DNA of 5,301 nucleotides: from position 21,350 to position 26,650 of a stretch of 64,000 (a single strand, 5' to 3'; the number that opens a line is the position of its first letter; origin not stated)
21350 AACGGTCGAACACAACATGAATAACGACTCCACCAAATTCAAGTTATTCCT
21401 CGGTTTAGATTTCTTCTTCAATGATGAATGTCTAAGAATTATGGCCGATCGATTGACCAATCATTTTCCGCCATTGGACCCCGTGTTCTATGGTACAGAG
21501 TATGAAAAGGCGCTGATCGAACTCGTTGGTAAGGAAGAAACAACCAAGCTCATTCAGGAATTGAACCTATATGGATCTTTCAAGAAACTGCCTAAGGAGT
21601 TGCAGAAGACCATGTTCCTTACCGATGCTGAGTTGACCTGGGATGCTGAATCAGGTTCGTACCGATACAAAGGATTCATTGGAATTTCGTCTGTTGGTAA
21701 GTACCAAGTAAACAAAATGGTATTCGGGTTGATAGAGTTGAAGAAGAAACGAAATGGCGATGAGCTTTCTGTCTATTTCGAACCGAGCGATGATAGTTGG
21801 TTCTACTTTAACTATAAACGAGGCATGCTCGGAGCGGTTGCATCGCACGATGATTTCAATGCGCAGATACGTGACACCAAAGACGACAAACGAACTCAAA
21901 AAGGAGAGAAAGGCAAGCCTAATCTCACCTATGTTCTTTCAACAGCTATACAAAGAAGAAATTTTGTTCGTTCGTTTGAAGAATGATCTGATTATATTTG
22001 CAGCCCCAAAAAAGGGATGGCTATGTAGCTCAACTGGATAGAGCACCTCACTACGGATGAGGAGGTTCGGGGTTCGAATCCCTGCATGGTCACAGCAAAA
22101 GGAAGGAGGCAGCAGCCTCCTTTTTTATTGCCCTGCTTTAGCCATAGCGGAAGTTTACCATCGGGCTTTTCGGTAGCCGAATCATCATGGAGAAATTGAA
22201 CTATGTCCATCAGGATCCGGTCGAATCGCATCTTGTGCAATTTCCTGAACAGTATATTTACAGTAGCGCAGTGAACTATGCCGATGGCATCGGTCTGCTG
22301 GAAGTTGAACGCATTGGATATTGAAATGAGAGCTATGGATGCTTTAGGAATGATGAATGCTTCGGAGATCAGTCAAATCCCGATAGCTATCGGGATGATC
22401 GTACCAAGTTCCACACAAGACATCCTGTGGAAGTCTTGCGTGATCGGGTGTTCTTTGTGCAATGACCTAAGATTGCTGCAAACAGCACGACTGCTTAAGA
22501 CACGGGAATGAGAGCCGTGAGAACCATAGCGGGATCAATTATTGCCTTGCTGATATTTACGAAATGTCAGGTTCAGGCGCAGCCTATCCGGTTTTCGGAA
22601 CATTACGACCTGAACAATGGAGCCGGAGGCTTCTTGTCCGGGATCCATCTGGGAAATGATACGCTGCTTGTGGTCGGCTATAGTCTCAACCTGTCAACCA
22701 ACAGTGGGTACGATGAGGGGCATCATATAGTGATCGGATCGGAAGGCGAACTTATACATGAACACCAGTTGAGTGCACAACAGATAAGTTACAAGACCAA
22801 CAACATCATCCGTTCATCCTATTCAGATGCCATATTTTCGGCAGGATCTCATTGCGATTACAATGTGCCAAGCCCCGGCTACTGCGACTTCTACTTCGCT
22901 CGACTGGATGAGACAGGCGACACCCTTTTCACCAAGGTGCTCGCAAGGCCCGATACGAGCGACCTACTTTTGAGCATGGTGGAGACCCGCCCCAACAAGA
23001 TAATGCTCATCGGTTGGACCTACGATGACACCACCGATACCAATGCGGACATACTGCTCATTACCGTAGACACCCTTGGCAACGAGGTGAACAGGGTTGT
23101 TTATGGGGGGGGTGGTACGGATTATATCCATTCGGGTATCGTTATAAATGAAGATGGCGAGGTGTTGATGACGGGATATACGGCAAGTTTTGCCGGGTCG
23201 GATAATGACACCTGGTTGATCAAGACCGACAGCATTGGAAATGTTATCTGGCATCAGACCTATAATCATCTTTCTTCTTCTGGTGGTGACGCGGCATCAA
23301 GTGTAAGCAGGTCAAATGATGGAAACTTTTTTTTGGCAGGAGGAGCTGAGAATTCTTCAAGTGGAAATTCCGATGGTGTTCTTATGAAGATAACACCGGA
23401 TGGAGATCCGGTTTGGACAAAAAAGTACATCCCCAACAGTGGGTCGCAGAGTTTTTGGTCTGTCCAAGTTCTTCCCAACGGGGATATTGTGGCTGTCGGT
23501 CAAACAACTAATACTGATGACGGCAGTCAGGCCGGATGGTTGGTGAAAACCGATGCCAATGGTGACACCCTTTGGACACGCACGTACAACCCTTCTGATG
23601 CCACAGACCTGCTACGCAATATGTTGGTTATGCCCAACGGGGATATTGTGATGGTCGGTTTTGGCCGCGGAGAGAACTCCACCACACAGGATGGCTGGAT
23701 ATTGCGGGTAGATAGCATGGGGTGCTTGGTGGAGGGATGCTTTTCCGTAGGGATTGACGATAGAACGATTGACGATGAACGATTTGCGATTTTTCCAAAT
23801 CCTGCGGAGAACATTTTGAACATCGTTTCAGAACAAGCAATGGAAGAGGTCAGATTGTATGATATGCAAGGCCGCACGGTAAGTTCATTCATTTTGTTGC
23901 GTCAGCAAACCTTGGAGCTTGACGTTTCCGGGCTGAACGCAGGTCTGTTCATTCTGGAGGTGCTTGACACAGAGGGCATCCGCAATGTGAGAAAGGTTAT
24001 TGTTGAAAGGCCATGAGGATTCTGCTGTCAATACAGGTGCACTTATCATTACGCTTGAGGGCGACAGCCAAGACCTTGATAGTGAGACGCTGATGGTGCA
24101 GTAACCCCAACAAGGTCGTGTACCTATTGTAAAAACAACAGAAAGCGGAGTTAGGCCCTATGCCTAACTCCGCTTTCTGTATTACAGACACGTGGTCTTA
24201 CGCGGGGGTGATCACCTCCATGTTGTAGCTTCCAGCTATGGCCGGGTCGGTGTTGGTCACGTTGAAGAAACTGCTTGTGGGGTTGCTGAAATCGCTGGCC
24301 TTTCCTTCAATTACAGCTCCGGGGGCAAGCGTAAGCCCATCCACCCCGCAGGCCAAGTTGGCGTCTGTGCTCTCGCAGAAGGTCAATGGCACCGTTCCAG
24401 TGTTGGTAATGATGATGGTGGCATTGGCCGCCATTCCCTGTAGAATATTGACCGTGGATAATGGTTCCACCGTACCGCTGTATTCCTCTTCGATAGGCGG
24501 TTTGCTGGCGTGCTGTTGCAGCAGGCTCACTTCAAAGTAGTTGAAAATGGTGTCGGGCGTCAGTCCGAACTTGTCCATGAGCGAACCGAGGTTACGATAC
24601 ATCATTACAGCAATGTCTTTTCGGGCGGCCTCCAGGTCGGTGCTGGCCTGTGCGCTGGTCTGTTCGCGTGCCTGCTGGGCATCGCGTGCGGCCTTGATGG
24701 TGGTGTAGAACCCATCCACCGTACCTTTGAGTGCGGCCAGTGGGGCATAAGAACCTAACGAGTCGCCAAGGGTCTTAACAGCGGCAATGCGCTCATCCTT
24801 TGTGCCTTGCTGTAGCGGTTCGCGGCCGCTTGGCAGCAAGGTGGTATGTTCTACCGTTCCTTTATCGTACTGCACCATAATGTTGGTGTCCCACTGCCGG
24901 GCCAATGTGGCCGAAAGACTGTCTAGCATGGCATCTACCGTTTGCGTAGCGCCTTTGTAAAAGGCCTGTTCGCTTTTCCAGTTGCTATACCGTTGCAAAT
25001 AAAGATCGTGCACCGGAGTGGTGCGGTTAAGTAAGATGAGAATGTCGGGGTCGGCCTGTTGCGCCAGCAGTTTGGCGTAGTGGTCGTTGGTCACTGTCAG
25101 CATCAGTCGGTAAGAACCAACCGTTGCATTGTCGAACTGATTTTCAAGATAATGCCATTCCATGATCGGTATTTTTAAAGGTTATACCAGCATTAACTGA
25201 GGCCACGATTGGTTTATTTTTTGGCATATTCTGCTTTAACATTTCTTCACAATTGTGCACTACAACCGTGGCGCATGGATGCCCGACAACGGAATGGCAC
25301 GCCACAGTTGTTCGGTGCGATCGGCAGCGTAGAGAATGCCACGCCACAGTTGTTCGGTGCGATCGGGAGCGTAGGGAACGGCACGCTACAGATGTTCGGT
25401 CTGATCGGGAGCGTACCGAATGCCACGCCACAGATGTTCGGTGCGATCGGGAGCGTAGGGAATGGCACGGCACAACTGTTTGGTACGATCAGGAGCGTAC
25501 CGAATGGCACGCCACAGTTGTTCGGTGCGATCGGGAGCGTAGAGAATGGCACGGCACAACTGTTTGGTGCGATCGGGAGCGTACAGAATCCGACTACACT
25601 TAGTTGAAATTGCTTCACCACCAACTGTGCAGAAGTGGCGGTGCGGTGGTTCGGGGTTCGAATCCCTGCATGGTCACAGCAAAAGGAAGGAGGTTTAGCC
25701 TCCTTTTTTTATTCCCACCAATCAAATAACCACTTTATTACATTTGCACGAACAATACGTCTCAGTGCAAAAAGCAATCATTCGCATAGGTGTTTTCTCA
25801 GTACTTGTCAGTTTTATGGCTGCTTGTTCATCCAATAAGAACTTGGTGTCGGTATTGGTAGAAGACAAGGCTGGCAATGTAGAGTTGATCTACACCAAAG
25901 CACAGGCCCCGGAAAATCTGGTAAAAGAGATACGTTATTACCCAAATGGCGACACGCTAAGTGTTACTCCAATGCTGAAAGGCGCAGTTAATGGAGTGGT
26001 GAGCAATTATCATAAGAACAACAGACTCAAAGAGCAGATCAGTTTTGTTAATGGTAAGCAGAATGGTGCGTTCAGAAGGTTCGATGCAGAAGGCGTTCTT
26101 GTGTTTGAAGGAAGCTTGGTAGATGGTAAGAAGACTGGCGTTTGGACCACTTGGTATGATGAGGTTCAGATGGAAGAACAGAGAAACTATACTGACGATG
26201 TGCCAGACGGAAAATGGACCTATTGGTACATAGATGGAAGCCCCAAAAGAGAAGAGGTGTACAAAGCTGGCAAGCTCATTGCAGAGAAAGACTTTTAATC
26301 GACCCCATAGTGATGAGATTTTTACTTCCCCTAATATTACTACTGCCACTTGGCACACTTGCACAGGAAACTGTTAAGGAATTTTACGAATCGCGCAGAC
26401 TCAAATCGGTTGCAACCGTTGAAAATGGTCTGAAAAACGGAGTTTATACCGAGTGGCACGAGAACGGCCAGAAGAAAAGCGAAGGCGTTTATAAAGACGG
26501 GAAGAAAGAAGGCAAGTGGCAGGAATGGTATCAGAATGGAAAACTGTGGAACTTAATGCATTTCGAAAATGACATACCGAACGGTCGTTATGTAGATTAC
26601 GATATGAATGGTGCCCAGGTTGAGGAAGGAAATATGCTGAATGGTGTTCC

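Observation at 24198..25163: A compositionally foreign 321-aa protein of unknown function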

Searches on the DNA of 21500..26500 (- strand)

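Call 32: search_rna_families(source=window, start=21500, end=26500, threshold=evalue, max_evalue=1)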
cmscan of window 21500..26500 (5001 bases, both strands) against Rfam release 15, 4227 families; matches with E-value up to 1: 2.
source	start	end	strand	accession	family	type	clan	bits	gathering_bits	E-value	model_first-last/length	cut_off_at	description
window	22019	22092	+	RF00005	tRNA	Gene; tRNA;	CL00001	63.4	29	1.6e-12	1-71/71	no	tRNA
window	25637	25675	+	RF01684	mascRNA-menRNA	Gene;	-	22.1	42.5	0.46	1-56/56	no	MALAT1-associated small cytoplasmic RNA/MEN beta RNA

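Call 104: search_rna_families(sources=[L013, L014, L016, L026, L027, L034, L021], threshold=gathering)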
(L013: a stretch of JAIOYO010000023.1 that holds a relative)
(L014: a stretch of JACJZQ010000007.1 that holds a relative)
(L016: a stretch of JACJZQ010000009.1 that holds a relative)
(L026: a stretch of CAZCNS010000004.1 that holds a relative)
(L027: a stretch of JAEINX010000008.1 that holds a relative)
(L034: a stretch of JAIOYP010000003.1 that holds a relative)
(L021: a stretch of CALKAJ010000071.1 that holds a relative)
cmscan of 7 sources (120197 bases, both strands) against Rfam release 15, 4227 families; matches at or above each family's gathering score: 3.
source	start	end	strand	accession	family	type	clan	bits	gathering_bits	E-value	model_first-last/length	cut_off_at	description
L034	3867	3941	-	RF00005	tRNA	Gene; tRNA;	CL00001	71.1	29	2.9e-13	1-71/71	no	tRNA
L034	15884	15958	+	RF00005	tRNA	Gene; tRNA;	CL00001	65.8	29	8.2e-12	1-71/71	no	tRNA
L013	9605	9689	+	RF01705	Flavo-1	Gene; sRNA;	-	50.3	42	1.3e-07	1-76/76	no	Flavo-1 RNA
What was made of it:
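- Tried and rejected: There is no Rfam family (calls 32, 104).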

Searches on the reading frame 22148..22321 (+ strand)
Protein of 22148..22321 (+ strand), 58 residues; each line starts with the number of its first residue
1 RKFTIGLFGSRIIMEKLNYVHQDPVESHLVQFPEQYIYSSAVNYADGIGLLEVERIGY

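Call 36: search_protein_families(library=ncbifam, proteins=[window:22148-22321:+], max_evalue=10)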
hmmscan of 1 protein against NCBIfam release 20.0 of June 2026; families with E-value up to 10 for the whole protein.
seq(58 aa): 1 family
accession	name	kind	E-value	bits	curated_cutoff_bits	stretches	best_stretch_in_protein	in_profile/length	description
NF047646.1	REP_Tyr_transpos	equivalog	0.01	15.7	80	1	13-39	120-146/146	REP-associated tyrosine transposase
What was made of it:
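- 22148..22324 (+): Possible C-terminal remnant of a REP-associated tyrosine transposase-like gene (.................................) at the tRNA-proximal end of the insertion. No intact start. Weak NCBIfam hit to REP_Tyr_transpos, E 0.01, model positions 120-146 of 146, far below cut-off (call 36).
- Closest known: tRNA-linked genomic islands. Different: It holds only a weak transposase-like remnant (call 36), so it looks like a decayed or trans-mobilised islet.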

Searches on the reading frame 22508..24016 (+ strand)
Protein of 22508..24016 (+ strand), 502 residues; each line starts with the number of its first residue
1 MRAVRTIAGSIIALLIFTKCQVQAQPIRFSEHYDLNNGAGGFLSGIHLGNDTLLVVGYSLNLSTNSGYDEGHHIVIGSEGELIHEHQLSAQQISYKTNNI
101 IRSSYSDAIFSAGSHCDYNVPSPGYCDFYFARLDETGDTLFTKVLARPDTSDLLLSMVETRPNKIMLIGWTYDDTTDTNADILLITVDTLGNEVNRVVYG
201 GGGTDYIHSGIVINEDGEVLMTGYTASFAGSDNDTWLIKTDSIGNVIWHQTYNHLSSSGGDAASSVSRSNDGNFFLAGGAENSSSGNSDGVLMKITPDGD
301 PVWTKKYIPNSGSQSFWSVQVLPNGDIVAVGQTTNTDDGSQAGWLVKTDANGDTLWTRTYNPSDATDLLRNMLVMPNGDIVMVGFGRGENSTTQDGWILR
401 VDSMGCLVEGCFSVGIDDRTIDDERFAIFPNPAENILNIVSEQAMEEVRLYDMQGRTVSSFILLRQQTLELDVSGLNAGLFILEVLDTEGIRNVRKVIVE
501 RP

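Call 6: search_protein_families(library=pfam, proteins=[window:22508-24016:+], max_evalue=1)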
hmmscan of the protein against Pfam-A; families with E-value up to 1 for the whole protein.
window:22508-24016:+ (502 aa): 3 families
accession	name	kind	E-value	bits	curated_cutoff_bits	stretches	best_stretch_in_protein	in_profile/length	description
PF18962.6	Por_Secre_tail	-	7.9e-12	45.7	27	1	428-499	1-75/75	Secretion system C-terminal sorting domain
PF17164.10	DUF5122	-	0.0094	16.6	27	0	276-300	7-31/36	Domain of unknown function (DUF5122) beta-propeller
PF22579.2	Cbm74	-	0.46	10.8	27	1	323-353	10-41/64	Carbohydrate binding module-like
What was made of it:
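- Checked: The gene is convergent with a T9SS-cargo gene at 22508-24016 (Por_Secre_tail, E 7.9e-12, call 6).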

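Call 8: search_protein_families(library=ncbifam, proteins=[window:22508-24016:+], max_evalue=1)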
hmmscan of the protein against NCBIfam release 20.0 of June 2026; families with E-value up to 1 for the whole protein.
window:22508-24016:+ (502 aa): 9 families
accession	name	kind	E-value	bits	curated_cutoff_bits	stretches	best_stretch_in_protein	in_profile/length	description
TIGR02608.1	delta_60_rpt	domain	4.5e-14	52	76.5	4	261-300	1-39/55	delta-60 repeat domain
NF047494.1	Lepto_SBBP_lipo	equivalog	1.6e-11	43.5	400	2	269-393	137-272/466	SBBP repeat beta-propeller lipoprotein, LipL53 family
NF038113.1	T9SSA_dep_M36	equivalog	1e-09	37.2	885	1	411-499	780-868/869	T9SS-dependent M36 family metallopeptidase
TIGR04183.1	Por_Secre_tail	domain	4.7e-09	36.1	23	1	428-499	1-71/72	T9SS type A sorting domain-containing protein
NF050177.1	TapA_OM_Porphy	equivalog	6.6e-06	25.1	500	1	415-500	460-544/544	TapA/TapC family T9SS-dependent outer membrane protein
NF033708.1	T9SS_Cterm_ChiA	domain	0.023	14.6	40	1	445-498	1-54/55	T9SS sorting signal type C domain-containing protein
NF000066.1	rifampin_ARR_Sa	exception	0.023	14.4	250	0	320-379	18-75/137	NAD(+)--rifampin ADP-ribosyltransferase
NF001492.0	PRK00346.2-2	equivalog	0.041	13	271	1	321-447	36-163/261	5'/3'-nucleotidase SurE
NF011528.0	PRK14968.1-2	equivalog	0.11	11.9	171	1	357-388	18-50/205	putative methyltransferase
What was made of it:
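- On Iteron-Rep replicon: No Pfam or NCBIfam Rep family (calls 6, 8).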

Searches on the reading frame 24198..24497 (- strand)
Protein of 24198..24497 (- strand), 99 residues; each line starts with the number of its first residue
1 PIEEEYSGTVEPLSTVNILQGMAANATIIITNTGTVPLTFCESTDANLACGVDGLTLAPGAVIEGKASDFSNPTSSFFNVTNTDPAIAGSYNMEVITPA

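Call 106: find_homologous_proteins(query=window:24198-24497:-, max_evalue=0.01)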
Query window:24198-24497:-: no candidate shares three 5-residue words with the query. No homologue found.
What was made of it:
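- Tried and rejected: It returned nothing usable (call 106).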
